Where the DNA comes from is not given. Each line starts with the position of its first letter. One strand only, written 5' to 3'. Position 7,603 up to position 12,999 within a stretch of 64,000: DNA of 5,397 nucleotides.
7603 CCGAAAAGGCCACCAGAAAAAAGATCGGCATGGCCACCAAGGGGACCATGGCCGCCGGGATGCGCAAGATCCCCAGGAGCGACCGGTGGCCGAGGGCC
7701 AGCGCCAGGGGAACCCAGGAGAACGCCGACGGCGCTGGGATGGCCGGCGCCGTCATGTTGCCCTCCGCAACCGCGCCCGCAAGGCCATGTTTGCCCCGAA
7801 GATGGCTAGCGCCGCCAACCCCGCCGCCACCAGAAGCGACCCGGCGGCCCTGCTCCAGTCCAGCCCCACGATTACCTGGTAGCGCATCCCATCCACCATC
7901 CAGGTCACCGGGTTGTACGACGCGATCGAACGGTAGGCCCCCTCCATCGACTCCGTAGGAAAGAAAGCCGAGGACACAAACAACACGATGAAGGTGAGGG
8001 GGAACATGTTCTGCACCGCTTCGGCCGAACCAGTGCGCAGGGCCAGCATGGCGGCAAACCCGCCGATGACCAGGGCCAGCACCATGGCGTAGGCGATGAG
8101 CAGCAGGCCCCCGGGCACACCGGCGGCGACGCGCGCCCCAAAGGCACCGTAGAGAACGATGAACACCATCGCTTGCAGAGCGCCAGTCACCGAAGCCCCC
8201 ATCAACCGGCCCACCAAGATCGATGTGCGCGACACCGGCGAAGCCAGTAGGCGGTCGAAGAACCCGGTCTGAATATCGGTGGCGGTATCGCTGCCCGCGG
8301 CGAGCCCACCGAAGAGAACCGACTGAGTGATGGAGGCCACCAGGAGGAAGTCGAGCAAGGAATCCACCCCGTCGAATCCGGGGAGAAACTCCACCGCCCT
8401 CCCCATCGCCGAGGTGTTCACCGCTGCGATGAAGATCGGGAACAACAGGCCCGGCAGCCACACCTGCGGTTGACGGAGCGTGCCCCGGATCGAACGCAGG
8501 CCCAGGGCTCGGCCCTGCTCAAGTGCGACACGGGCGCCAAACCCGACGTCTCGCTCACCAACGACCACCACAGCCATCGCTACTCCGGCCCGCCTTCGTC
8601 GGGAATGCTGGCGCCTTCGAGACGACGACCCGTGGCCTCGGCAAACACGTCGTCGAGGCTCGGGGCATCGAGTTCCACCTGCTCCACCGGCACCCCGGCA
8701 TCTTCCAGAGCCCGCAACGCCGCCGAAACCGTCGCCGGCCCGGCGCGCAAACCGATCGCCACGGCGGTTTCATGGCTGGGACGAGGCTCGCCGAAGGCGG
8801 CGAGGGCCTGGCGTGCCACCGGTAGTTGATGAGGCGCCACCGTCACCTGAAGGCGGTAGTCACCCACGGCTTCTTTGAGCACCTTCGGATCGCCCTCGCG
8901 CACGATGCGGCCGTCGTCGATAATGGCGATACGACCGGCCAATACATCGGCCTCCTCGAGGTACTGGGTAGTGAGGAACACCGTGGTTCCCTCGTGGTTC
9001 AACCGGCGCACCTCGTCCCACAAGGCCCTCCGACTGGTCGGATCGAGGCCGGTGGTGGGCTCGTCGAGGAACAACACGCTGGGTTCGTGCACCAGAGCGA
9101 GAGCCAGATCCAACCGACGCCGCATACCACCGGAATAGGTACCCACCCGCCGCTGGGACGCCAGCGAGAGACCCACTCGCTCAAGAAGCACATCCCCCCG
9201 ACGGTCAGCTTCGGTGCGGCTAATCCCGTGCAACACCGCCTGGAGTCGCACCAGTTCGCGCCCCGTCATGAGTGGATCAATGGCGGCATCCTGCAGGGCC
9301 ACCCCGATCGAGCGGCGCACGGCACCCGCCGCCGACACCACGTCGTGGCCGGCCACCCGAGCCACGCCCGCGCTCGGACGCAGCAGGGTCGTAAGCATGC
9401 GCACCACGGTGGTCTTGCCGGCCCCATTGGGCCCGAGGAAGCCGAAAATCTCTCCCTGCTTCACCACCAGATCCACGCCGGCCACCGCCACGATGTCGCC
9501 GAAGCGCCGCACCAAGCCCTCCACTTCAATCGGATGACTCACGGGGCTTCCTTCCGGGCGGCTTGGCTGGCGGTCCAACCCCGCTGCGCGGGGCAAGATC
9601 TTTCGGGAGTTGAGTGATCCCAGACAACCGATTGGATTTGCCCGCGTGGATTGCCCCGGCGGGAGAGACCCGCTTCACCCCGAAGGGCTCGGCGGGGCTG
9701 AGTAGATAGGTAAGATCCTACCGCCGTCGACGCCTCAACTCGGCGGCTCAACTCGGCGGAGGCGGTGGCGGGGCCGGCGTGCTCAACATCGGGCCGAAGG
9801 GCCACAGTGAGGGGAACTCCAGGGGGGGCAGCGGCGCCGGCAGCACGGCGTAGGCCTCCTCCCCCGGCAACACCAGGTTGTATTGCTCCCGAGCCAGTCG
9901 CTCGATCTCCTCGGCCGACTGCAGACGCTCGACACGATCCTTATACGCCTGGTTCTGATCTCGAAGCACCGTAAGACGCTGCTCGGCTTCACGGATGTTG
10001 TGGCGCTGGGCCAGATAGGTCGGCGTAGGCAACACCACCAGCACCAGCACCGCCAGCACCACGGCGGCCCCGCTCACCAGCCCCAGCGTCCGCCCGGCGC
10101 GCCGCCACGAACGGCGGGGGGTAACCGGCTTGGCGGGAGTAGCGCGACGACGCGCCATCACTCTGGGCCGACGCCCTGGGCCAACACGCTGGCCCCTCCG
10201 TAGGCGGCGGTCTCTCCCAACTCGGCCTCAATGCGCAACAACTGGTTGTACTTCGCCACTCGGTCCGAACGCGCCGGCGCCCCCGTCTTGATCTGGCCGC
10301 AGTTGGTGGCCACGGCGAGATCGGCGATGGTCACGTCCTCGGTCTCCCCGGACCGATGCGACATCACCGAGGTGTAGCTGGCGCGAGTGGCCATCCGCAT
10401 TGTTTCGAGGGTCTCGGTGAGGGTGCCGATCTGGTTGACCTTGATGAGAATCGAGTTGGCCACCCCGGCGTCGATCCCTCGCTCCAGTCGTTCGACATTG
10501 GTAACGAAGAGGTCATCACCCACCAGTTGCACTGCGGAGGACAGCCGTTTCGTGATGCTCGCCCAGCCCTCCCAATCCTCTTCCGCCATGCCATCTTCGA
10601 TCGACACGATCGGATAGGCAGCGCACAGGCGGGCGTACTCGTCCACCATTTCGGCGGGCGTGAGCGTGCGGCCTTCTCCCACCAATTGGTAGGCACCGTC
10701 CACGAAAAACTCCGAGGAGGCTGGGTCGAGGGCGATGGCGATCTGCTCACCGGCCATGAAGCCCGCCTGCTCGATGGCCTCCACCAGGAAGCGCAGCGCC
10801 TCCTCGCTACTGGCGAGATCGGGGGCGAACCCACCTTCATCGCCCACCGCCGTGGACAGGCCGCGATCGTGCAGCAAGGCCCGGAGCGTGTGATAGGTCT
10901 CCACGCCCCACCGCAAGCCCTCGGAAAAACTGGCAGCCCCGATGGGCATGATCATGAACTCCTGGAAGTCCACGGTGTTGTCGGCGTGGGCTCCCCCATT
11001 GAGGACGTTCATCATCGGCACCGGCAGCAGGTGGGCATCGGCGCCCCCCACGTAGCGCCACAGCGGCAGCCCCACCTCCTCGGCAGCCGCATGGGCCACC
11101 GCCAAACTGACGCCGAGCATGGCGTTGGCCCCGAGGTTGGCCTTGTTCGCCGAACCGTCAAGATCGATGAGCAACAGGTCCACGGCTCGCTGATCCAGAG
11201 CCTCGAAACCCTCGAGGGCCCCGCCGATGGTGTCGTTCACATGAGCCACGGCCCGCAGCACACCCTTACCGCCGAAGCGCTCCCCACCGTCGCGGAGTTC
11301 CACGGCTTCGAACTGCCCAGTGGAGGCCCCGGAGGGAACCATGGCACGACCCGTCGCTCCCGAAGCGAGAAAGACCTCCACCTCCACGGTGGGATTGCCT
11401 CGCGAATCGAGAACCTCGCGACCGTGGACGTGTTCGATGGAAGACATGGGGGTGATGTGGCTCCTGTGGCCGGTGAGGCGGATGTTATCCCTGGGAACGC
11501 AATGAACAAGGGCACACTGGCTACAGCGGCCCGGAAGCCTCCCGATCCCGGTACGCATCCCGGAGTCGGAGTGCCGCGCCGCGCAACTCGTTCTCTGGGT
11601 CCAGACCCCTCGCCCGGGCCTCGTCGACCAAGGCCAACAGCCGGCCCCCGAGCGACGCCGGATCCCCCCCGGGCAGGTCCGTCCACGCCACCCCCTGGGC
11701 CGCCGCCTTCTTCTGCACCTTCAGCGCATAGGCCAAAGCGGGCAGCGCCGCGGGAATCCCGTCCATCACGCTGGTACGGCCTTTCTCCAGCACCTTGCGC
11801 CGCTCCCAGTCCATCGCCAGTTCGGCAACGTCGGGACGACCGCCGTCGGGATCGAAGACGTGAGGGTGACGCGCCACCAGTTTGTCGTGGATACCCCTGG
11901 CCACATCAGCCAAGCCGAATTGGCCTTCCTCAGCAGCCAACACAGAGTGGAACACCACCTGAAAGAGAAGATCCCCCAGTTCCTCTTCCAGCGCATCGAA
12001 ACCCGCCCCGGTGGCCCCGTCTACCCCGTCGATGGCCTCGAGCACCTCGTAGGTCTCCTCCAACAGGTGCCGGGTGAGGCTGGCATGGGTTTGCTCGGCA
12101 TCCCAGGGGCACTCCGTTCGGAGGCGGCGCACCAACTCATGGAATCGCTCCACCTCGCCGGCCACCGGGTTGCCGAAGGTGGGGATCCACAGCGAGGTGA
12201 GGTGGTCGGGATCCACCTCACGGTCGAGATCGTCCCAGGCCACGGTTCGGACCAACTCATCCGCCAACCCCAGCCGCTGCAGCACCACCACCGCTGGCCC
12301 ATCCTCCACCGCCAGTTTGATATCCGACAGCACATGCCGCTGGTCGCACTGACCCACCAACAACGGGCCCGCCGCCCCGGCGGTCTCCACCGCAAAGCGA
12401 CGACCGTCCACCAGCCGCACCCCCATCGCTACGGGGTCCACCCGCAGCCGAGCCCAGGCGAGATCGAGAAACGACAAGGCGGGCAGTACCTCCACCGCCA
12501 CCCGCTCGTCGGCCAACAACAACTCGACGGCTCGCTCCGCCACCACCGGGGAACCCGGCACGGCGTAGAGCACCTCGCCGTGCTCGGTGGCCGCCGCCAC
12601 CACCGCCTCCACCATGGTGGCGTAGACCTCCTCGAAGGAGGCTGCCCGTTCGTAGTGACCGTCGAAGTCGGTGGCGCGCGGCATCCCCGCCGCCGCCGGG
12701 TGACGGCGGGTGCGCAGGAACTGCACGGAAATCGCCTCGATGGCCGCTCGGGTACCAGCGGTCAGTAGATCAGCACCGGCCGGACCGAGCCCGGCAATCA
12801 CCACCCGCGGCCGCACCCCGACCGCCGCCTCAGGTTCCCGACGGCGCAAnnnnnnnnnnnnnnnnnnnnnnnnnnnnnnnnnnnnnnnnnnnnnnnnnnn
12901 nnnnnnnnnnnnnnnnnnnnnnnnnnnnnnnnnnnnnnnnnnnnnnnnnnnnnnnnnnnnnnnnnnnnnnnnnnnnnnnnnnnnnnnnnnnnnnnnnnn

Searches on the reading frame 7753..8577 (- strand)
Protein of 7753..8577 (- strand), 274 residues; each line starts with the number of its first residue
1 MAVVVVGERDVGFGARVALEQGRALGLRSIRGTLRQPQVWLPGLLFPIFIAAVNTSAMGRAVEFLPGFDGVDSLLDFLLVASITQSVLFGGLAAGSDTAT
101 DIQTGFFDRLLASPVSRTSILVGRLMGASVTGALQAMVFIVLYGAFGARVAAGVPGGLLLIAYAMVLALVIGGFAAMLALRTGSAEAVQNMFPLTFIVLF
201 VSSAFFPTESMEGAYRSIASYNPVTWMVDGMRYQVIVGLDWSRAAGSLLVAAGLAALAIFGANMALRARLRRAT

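Call 72: search_protein_families(library=pfam, proteins=[window:7753-8577:-], max_evalue=0.0001)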
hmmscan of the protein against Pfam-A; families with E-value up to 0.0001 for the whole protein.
window:7753-8577:- (274 aa): 2 families
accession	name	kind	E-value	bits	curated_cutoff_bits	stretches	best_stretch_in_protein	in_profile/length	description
PF01061.29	ABC2_membrane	-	6.6e-23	81.8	26.9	1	21-233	2-208/211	ABC-2 type transporter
PF12698.13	ABC2_membrane_3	-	2.6e-18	66.7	31.6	1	63-259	149-342/347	ABC-2 family transporter protein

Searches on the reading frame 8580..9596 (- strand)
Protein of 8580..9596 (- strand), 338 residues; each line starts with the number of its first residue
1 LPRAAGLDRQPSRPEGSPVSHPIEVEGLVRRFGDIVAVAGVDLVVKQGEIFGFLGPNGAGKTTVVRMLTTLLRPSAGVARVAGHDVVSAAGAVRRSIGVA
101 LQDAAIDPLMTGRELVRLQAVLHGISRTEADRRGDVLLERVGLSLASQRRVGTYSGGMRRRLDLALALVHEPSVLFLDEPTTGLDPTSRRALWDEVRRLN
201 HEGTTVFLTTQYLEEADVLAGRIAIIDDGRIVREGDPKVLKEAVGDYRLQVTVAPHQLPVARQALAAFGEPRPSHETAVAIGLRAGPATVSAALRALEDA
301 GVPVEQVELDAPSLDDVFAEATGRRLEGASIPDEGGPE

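Call 72: search_protein_families(library=pfam, proteins=[window:8580-9596:-], max_evalue=0.0001)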
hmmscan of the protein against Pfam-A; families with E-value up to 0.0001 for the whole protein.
window:8580-9596:- (338 aa): 2 families
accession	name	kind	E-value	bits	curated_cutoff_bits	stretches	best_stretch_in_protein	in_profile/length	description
PF00005.33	ABC_tran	-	4.3e-29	102.3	25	1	40-182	3-137/137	ABC transporter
PF13304.12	AAA_21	-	1e-12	49.2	27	1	154-211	238-298/304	AAA domain, putative AbiEii toxin, Type IV TA system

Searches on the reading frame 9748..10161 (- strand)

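Call 72: search_protein_families(library=pfam, proteins=[window:9748-10161:-], max_evalue=0.0001)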
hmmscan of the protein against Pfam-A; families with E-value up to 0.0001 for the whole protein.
window:9748-10161:- (137 aa): 1 family
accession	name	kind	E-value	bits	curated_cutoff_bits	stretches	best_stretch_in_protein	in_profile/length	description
PF04977.20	DivIC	-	1.4e-12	47.6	28.9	1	34-106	4-77/80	Septum formation initiator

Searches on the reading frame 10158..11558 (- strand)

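Call 72: search_protein_families(library=pfam, proteins=[window:10158-11558:-], max_evalue=0.0001)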
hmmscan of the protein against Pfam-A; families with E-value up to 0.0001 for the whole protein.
window:10158-11558:- (466 aa): 3 families
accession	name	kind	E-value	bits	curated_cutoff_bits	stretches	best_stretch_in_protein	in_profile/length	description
PF00113.28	Enolase_C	-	2.9e-127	424.5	21.5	1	176-459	2-293/296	Enolase, C-terminal TIM barrel domain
PF03952.21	Enolase_N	-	2e-54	183.7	35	1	41-170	1-131/131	Enolase, N-terminal domain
PF13378.12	MR_MLE_C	-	3.6e-06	27.3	29.4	1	305-418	60-169/219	Enolase C-terminal domain-like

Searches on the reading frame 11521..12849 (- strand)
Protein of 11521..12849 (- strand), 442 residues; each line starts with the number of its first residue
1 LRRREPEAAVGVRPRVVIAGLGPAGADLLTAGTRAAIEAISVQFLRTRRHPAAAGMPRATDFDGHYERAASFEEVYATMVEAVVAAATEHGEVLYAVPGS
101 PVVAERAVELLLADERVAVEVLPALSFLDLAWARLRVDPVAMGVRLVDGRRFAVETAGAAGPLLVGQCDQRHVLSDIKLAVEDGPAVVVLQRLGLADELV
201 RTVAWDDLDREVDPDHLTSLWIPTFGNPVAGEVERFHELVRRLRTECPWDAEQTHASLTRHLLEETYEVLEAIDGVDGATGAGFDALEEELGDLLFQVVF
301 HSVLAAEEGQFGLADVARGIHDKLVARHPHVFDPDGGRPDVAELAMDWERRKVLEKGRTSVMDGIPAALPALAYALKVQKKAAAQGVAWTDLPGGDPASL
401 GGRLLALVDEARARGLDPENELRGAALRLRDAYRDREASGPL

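Call 12: search_protein_families(library=pfam, proteins=[window:11521-12849:-], max_evalue=0.01)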
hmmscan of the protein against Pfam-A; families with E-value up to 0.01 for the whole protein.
window:11521-12849:- (442 aa): 3 families
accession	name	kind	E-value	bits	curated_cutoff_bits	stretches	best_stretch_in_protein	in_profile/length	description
PF03819.22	MazG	-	1.5e-24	86.5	22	1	253-332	1-74/74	MazG nucleotide pyrophosphohydrolase domain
PF00590.25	TP_methylase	-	2.2e-14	54.3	27.8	1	15-203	1-206/212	Tetrapyrrole (Corrin/Porphyrin) Methylases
PF00994.29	MoCF_biosynth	-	0.0075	16.4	26.6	0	16-112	61-138/144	Probable molybdopterin binding domain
